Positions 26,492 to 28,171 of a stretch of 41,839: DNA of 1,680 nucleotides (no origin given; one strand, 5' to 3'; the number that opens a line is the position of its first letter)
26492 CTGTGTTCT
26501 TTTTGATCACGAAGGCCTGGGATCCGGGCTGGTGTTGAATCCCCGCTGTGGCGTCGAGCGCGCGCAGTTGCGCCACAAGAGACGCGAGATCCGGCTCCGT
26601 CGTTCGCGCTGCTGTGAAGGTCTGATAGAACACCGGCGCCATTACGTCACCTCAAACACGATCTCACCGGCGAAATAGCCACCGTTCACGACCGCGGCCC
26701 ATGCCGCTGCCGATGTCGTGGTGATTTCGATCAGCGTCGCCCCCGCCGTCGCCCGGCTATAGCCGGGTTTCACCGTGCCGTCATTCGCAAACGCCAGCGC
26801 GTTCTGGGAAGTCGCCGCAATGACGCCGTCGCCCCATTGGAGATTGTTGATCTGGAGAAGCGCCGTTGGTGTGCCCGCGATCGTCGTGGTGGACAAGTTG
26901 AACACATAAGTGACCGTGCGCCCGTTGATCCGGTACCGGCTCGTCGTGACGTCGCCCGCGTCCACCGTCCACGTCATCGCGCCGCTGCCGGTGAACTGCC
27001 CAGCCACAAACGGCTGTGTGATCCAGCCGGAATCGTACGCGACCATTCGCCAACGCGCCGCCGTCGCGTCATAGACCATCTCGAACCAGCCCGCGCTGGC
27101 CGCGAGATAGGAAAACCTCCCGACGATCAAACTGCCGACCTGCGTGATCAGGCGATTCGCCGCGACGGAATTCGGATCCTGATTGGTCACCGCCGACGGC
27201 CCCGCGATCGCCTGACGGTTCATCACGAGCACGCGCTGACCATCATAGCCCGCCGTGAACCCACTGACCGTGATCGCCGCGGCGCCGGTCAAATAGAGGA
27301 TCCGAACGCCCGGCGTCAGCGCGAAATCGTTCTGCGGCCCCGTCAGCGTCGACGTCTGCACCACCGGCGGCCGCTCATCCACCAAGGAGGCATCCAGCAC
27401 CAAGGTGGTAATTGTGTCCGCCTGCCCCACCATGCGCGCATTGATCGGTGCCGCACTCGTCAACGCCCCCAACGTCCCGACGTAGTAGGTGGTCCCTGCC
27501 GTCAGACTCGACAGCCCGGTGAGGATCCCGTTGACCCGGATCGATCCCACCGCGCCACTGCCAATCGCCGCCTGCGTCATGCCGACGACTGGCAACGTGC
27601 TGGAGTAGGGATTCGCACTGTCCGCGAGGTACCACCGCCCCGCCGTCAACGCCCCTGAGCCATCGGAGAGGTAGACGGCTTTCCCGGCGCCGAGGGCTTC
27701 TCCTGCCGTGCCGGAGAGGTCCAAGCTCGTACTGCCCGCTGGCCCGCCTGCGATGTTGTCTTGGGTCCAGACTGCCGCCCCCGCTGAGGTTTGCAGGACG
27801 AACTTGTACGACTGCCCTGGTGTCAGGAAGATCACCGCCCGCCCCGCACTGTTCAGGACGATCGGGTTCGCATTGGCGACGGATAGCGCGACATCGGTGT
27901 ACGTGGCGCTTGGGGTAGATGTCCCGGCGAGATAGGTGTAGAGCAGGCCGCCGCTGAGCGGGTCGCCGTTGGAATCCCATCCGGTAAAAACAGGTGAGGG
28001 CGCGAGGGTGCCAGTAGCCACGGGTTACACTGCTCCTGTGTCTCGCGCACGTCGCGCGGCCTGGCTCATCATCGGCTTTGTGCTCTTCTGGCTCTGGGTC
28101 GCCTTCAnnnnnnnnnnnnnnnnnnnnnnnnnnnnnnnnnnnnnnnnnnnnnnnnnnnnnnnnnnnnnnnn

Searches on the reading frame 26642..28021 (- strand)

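Call 18: search_protein_families(library=phrogs, proteins=[window:26642-28021:-], max_evalue=0.00001)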
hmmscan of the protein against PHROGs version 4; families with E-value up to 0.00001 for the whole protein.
window:26642-28021:- (459 aa): 1 family
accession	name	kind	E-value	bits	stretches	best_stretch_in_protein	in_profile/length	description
phrog_26190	-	unknown function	8.3e-13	49.2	1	12-97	11-96/260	-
